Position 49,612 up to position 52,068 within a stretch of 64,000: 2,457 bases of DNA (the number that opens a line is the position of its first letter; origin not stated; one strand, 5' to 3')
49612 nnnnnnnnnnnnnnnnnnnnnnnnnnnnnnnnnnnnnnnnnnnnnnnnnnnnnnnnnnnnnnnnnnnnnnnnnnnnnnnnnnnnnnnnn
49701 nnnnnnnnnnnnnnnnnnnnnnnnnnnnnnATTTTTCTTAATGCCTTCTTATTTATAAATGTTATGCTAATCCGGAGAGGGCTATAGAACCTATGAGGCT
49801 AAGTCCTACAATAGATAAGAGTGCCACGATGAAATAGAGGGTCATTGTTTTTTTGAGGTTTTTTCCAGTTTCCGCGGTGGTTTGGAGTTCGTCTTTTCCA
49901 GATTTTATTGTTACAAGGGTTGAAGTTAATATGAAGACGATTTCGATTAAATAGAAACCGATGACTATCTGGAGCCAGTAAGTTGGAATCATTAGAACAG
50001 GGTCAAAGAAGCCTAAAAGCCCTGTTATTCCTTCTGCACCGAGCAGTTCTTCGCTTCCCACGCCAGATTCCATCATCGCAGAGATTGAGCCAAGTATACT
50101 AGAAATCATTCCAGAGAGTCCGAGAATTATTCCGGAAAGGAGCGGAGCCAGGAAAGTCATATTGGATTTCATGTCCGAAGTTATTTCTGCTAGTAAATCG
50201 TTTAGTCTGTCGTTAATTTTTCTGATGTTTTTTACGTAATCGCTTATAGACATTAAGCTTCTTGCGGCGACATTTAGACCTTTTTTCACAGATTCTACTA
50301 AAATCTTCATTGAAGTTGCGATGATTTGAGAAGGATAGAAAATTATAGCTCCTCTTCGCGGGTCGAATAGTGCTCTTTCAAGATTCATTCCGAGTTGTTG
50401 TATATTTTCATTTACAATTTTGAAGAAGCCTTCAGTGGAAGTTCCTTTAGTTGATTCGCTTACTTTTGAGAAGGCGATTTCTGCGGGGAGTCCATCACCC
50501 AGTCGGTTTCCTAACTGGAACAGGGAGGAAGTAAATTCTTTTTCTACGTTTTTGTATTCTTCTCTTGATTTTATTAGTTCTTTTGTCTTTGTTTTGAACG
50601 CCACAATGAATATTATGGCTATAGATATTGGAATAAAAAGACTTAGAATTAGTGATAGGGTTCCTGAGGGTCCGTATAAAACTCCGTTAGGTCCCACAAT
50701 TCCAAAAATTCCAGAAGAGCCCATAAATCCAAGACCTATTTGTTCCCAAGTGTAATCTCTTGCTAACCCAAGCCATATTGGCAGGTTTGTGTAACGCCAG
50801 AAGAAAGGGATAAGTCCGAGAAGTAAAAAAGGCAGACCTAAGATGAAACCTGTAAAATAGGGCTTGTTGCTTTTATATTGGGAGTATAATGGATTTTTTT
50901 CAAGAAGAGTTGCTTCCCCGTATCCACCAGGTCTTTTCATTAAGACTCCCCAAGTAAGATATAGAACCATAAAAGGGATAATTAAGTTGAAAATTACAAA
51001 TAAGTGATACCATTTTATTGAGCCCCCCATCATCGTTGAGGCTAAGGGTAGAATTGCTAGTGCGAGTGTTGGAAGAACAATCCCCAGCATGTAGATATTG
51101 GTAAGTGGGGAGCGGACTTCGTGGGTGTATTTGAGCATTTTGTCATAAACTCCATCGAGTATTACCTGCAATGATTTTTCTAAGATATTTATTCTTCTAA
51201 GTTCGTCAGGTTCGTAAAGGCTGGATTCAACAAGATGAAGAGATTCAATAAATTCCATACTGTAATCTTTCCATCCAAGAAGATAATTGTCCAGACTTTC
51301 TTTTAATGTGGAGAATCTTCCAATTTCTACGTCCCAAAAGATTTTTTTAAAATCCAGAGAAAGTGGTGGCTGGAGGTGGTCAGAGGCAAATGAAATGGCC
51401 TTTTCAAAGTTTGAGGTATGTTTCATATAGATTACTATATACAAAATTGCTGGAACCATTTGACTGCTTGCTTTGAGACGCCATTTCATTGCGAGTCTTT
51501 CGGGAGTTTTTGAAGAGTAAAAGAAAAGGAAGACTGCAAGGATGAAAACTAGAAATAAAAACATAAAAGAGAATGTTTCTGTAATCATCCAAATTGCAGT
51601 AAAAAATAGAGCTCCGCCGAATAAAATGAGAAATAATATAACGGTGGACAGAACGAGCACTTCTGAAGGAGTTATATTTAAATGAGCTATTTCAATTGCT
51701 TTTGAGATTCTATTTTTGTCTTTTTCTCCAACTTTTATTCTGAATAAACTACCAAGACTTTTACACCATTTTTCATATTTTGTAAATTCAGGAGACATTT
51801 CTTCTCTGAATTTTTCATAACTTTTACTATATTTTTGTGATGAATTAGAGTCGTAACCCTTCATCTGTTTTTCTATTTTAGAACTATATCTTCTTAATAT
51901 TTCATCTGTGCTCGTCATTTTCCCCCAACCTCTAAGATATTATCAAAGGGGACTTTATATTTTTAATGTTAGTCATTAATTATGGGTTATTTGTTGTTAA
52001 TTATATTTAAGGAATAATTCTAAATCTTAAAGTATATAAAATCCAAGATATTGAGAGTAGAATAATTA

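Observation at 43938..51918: Type-IV-pilus-like operon with about ten divergent pilin-like genes, a platform protein and an A24 peptidase, but no assembly ATPase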

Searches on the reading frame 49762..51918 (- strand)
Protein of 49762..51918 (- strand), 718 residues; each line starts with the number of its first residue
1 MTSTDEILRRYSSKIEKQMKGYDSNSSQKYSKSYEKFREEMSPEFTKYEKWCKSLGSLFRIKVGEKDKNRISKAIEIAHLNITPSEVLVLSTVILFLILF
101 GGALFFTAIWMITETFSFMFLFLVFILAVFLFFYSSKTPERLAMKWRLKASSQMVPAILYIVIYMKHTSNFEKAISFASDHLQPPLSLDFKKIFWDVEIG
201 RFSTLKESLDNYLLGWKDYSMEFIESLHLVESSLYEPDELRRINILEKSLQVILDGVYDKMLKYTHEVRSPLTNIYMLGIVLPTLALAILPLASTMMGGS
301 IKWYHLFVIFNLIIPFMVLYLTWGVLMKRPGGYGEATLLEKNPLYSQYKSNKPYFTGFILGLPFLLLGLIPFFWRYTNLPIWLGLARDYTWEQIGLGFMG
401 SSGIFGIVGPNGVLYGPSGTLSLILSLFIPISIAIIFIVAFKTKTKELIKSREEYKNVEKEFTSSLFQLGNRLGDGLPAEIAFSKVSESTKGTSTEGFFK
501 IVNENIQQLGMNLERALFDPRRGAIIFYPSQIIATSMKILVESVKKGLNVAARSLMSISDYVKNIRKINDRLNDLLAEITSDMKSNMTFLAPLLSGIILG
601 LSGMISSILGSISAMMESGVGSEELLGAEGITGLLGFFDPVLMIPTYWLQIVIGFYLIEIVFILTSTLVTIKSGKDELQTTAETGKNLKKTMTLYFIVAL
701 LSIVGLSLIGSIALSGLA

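Call 5: search_protein_families(library=pfam, proteins=[window:49762-51918:-], max_evalue=1)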
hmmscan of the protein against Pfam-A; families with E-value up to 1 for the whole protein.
window:49762-51918:- (718 aa): 1 family
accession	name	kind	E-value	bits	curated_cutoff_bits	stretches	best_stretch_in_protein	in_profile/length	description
PF22485.1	DUF6987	-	0.86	9.8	26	1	531-613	104-188/200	Domain of unknown function (DUF6987)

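Call 6: search_protein_families(library=ncbifam, proteins=[window:49762-51918:-], max_evalue=1)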
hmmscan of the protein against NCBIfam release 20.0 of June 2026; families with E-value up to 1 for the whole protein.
window:49762-51918:- (718 aa): 1 family
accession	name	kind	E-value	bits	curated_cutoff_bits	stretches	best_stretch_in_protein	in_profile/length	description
NF035934.1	ESAT6_2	subfamily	0.51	10.6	100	0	554-585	6-37/96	pore-forming ESAT-6 family protein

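Call 10: find_homologous_proteins(query=window:49762-51918:-, max_evalue=0.001)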
Query window:49762-51918:- (718 aa): 4139 proteins with E <= 0.001 among 8000 candidates; the best 120 are listed.
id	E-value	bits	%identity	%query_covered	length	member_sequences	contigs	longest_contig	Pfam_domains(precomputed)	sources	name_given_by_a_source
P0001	0.0e+0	1453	92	100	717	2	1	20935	-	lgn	-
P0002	0.0e+0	1375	85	100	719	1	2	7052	-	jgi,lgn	-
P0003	0.0e+0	1374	85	100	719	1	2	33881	-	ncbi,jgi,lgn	-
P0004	0.0e+0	1374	85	100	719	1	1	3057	-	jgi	-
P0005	0.0e+0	1305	79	100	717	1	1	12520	-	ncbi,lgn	-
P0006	0.0e+0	1295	80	100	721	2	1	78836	-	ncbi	ncbi:MAG: hypothetical protein WC548_03870 [Candidatus Pacearchaeota archaeon]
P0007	0.0e+0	1266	78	100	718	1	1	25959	-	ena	-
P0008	0.0e+0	1253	79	100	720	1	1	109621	-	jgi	jgi:Flp pilus assembly protein TadB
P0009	0.0e+0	1247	75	100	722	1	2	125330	-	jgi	jgi:Flp pilus assembly protein TadB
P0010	0.0e+0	1230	74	100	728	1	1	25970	-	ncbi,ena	-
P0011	0.0e+0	1229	76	100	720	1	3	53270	-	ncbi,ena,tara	tara:strand:- start:8589 stop:10751 length:2163 start_codon:yes stop_codon:yes gene_type:complete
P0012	0.0e+0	1228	74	100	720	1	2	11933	-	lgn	-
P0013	0.0e+0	1228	74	100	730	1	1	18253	-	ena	-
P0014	0.0e+0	1227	74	100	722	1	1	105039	-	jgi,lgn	jgi:hypothetical protein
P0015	0.0e+0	1224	74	100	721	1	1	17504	-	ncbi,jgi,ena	-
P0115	0.0e+0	1135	69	100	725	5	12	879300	-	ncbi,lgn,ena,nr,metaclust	ncbi:hypothetical protein J4226_04795 [Candidatus Pacearchaeota archaeon]|nr:hypothetical protein [C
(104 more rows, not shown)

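Call 11: find_encoding_contigs(protein=P0115, flank=10000, max_places=3)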
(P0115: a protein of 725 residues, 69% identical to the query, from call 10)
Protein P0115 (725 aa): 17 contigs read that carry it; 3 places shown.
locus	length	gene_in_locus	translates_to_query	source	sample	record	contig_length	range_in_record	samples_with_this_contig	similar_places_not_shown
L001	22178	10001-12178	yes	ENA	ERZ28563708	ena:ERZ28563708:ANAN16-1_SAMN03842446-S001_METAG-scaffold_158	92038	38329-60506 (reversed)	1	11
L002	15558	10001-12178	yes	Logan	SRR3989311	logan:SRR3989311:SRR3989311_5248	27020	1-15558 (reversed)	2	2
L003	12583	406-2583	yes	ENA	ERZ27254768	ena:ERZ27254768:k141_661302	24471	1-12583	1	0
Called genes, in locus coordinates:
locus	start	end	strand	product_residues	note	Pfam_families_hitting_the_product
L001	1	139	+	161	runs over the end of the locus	-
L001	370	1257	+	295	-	-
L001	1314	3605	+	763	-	PF00437:T2SSE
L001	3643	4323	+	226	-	-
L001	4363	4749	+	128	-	-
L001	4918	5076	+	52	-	-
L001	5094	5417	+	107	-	-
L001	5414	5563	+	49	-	-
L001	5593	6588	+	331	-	PF01594:AI-2E_transport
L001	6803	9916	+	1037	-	-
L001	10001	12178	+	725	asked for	-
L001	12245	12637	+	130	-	-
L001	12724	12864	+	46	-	-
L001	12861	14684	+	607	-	-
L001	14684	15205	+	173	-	-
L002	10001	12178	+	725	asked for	-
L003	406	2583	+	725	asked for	-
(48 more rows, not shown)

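Call 12: find_encoding_contigs(protein=window:49762-51918:-, flank=10000, max_places=3)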
Protein window:49762-51918:- (718 aa): 3 contigs read that carry it; 1 place shown.
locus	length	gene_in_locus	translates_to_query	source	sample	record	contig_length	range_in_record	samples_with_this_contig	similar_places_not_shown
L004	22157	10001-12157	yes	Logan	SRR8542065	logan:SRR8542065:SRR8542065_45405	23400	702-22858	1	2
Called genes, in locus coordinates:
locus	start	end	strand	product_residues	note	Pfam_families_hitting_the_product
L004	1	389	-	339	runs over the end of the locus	-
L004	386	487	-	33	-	-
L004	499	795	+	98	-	PF01909:NTP_transf_2, PF18765:Polbeta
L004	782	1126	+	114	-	PF01934:HepT-like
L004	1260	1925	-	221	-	PF00583:Acetyltransf_1, PF13673:Acetyltransf_10 (weak), PF13508:Acetyltransf_7 (weak)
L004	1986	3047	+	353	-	PF02881:SRP54_N (weak), PF06414:Zeta_toxin (weak), PF00448:SRP54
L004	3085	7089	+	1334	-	-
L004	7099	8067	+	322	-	PF20030:bpMoxR, PF07726:AAA_3, PF07728:AAA_5, PF17863:AAA_lid_2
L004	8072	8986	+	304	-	PF01882:DUF58, PF13519:VWA_2 (weak)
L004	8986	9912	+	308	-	PF00092:VWA, PF13519:VWA_2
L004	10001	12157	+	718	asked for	-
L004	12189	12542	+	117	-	-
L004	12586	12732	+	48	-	-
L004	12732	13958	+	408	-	-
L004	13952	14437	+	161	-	-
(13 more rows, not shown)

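Call 16: find_encoding_contigs(protein=P0006, flank=10000, max_places=2)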
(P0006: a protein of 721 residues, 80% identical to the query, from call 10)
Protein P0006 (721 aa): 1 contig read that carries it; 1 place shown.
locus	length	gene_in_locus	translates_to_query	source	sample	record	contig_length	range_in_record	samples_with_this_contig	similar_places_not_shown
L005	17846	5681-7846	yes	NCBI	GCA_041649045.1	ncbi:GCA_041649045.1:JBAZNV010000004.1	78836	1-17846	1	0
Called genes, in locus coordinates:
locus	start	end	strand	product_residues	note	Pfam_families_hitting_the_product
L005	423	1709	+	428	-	PF00884:Sulfatase, PF02995:DUF229 (faint), PF16347:SGSH_C (faint)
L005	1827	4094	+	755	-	PF00437:T2SSE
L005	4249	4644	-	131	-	-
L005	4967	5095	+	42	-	-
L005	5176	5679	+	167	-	PF13495:Phage_int_SAM_4 (weak), PF00589:Phage_integrase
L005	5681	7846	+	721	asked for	-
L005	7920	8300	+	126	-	-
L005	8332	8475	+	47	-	-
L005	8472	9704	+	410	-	-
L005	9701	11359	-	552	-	-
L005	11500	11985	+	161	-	-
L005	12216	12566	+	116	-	-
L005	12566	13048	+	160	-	-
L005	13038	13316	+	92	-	-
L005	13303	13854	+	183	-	-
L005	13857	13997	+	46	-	-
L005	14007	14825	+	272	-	PF01478:Peptidase_A24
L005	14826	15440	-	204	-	PF11969:DcpS_C (weak), PF01230:HIT (weak)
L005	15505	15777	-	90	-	PF00736:EF1_GNE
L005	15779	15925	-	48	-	PF07754:Ribosomal_aS21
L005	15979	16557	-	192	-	PF01725:Ham1p_like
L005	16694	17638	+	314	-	PF24903:OB_MEIOB_N (weak), PF01336:tRNA_anti-codon (weak), PF08646:Rep_fac-A_C (faint)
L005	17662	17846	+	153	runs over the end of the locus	PF04307:YdjM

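Call 17: find_encoding_contigs(protein=P0009, flank=10000, max_places=2)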
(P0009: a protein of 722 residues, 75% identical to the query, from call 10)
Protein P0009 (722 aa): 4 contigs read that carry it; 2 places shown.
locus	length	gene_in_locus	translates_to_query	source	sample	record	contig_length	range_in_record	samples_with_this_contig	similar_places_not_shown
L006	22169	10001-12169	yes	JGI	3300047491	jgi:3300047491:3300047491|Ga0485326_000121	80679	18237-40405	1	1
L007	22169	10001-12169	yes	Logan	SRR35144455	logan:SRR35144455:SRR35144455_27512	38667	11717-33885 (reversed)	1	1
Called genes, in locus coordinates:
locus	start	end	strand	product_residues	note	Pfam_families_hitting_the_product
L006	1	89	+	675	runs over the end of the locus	-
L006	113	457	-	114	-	-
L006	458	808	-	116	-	-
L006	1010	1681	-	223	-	PF02732:ERCC4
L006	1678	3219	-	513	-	PF00270:DEAD, PF02562:PhoH (weak), PF04851:ResIII, PF18766:SWI2_SNF2 (weak), PF21210:RNA_helicase_helical, PF00271:Helicase_C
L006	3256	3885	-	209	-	-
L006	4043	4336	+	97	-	-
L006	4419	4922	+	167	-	-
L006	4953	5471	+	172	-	-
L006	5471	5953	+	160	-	-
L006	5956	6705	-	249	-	-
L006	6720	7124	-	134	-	-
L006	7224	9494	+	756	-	PF00437:T2SSE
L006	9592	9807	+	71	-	-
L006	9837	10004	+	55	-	-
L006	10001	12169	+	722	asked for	-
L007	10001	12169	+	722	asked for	-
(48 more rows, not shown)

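Call 19: find_related_loci(query=window:49762-51918:-, collection=genome_contigs, flank=10000)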
Query window:49762-51918:- (718 aa) in genome_contigs; peptide patterns used: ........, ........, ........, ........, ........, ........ (x = any residue, [..] = any of these).
460 stretches matched a pattern; 375 encode a relative of the query (tblastn E <= 1e-3); the best 80 are kept; 80 distinct loci.
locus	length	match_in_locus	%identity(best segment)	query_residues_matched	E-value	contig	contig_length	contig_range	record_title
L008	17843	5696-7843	80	1-718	0e+0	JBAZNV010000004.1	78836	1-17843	MAG: Candidatus Pacearchaeota archaeon isolate SO_2017_LW4_79 scaffold_933_c1_LW137-91_2017, whole genome shotgun sequen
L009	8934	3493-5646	75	1-717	0e+0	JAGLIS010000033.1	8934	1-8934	MAG: Candidatus Pacearchaeota archaeon isolate RS_3_14 ROV157_3.bin.14.fa_33, whole genome shotgun sequence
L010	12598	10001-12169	73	3-717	0e+0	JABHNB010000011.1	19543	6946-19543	MAG: archaeon isolate SI037S2_bin81 k141_179699, whole genome shotgun sequence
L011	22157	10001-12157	74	1-718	0e+0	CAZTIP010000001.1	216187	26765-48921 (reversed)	MAG TPA_asm: Candidatus Woesearchaeota archaeon isolate SRP167671_co2_23 genome assembly, contig: NODE_34_length_216187_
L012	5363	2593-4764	72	3-717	0e+0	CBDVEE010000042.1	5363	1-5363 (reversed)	MAG TPA_asm: uncultured archaeon isolate SRR22302353_concoct_106 genome assembly, contig: ERZ25073599.9750, whole genome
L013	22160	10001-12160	72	1-717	0e+0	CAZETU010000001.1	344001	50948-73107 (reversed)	MAG TPA_asm: Candidatus Woesearchaeota archaeon isolate binchicken_co243_217 genome assembly, contig: NODE_3_length_3440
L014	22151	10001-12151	74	3-712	0e+0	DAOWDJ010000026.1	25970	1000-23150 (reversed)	MAG TPA_asm: archaeon isolate CSMAG_1910 CSMAG_1910_k141_2896454_length_25970_cov_10.9997, whole genome shotgun sequence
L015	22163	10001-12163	71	1-717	0e+0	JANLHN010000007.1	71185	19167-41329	MAG: Nanoarchaeota archaeon isolate P6-18 k99_373282, whole genome shotgun sequence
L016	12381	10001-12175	71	1-718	0e+0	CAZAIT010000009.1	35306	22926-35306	MAG TPA_asm: Candidatus Woesearchaeota archaeon isolate binchicken_co181_108 genome assembly, contig: NODE_1551_length_3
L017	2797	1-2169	71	5-717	0e+0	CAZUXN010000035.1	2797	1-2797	MAG TPA_asm: Candidatus Woesearchaeota archaeon isolate binchicken_co100_289 genome assembly, contig: NODE_58360_length_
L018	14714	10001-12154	74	1-717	0e+0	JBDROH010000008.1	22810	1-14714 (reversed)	MAG: archaeon isolate MEGAHIT-group-1.942 k141_10805456, whole genome shotgun sequence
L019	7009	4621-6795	69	1-717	0e+0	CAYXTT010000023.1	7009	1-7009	MAG TPA_asm: Candidatus Woesearchaeota archaeon isolate SRP178699_co1_601 genome assembly, contig: NODE_15500_length_700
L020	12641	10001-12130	71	1-709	0e+0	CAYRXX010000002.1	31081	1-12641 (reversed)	MAG TPA_asm: Candidatus Woesearchaeota archaeon isolate SRP128015_co1_280 genome assembly, contig: NODE_1606_length_3108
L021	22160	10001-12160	71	3-717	0e+0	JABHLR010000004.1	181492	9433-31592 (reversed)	MAG: archaeon isolate SI037S2_bin49 k141_650886, whole genome shotgun sequence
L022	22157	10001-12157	69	3-717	0e+0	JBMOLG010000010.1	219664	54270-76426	MAG: Nanoarchaeota archaeon isolate Betzabe_MAG018 MAG018_11, whole genome shotgun sequence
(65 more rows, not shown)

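Call 25: find_homologous_proteins(query=L005:1827-4094:+, max_evalue=1e-10)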
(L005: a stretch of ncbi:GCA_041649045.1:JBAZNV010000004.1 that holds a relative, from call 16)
Query L005:1827-4094:+ (755 aa): 5594 proteins with E <= 1e-10 among 8000 candidates; the best 120 are listed.
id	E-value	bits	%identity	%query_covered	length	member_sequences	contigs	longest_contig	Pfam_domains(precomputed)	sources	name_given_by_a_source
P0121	0.0e+0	1672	100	100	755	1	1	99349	PF00437.27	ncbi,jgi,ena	ncbi:MAG: type II/IV secretion system ATPase subunit [Candidatus Pacearchaeota archaeon]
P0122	0.0e+0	1437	84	100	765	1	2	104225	PF00437.27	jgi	jgi:archaeal flagellar protein FlaI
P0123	0.0e+0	1405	83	99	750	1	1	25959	PF00437.27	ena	-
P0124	0.0e+0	1378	80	100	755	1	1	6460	PF00437.27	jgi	jgi:type IV secretory pathway ATPase VirB11/archaellum biosynthesis ATPase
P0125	0.0e+0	1361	78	100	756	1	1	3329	PF00437.27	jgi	jgi:archaeal flagellar protein FlaI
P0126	0.0e+0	1349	78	100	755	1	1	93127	PF00437.27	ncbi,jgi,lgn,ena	ncbi:MAG: type II/IV secretion system ATPase subunit [Candidatus Pacearchaeota archaeon]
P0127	0.0e+0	1348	78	100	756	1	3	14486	PF00437.27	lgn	-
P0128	0.0e+0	1346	79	100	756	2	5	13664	PF00437.27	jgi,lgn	-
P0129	0.0e+0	1323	77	100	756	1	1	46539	PF00437.27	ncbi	ncbi:MAG: type II/IV secretion system ATPase subunit [archaeon]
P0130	0.0e+0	1322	77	100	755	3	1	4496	PF00437.27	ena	-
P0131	0.0e+0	1321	77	100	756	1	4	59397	PF00437.27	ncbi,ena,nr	ncbi:type II/IV secretion system ATPase subunit [Candidatus Pacearchaeota archaeon]|nr:type II/IV se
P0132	0.0e+0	1321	77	100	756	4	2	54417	PF00437.27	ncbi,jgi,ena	-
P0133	0.0e+0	1318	77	100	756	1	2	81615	PF00437.27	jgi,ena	-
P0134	0.0e+0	1318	77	100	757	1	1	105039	PF00437.27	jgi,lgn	jgi:type IV secretory pathway ATPase VirB11/archaellum biosynthesis ATPase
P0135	0.0e+0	1314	76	100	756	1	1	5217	PF00437.27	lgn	-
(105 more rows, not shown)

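Call 26: find_encoding_contigs(protein=P0126, flank=10000, max_places=4)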
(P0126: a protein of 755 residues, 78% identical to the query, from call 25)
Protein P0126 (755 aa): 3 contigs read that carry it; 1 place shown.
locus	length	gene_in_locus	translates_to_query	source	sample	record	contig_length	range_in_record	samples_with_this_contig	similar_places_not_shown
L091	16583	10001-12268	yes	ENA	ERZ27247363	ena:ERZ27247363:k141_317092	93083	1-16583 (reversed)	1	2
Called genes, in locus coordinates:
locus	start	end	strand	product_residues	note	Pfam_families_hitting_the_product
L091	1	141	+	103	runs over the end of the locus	-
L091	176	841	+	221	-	PF01902:Diphthami_syn_2_N, PF28410:Diphthami_syn_2_C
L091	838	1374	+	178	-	PF07685:GATase_3 (weak), PF01174:SNO (faint), PF00117:GATase, PF07722:Peptidase_C26 (faint)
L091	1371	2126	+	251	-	-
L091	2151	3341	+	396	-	PF00675:Peptidase_M16, PF05193:Peptidase_M16_C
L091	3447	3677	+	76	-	-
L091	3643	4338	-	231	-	PF02732:ERCC4, PF14520:HHH_5 (weak)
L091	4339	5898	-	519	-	PF00270:DEAD, PF04851:ResIII, PF21210:RNA_helicase_helical, PF22590:Cas3-like_C_2 (faint), PF00271:Helicase_C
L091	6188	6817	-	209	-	-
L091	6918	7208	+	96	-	-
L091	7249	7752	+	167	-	-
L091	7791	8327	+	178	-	-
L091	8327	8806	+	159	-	-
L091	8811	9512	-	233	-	-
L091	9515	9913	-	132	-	-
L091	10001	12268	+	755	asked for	PF00437:T2SSE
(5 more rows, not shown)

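Call 28: search_protein_representatives(protein=window:49762-51918:-)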
Query: 718 residues. Proteins with E-value up to 0.001 (for the whole library): 1035; up to 1e-10: 731; up to 1e-30: 377. The best 150 are listed.
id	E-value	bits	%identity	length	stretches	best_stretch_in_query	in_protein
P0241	3.5e-251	852.1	55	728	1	3-715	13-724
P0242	9.1e-177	606.2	45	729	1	5-709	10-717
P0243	2.0e-170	585.2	43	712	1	4-717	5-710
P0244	3.4e-155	534.9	40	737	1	4-718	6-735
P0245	2.4e-152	525.5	40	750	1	5-709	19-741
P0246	6.2e-147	507.6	38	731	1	16-713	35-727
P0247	7.3e-145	500.7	39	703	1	14-706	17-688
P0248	1.3e-142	493.3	38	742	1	2-712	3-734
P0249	2.7e-142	492.3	53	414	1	7-406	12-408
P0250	3.2e-141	488.7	38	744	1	9-716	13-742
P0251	2.4e-140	485.8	41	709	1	29-715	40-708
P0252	2.8e-139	482.3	40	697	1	28-712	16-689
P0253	5.0e-139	481.5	41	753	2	2-351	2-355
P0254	4.4e-138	478.3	55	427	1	289-717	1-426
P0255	5.7e-130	451.5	43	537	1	187-715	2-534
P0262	1.8e-121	423.4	35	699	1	7-704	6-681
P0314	7.9e-79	282.5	29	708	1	2-702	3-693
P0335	1.8e-72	261.5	29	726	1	28-713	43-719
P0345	2.5e-70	254.4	30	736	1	20-702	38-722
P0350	1.7e-69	251.7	28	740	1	39-703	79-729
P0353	4.3e-69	250.3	30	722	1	29-714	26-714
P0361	3.2e-66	240.9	29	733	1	25-705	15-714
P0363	1.7e-65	238.5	27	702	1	14-712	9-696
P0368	5.0e-64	233.6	40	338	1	415-711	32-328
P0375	2.6e-62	227.9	28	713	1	15-702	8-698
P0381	1.5e-60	222.1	27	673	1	29-703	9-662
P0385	8.0e-60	219.7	27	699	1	30-704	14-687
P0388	2.7e-59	217.9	29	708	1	34-700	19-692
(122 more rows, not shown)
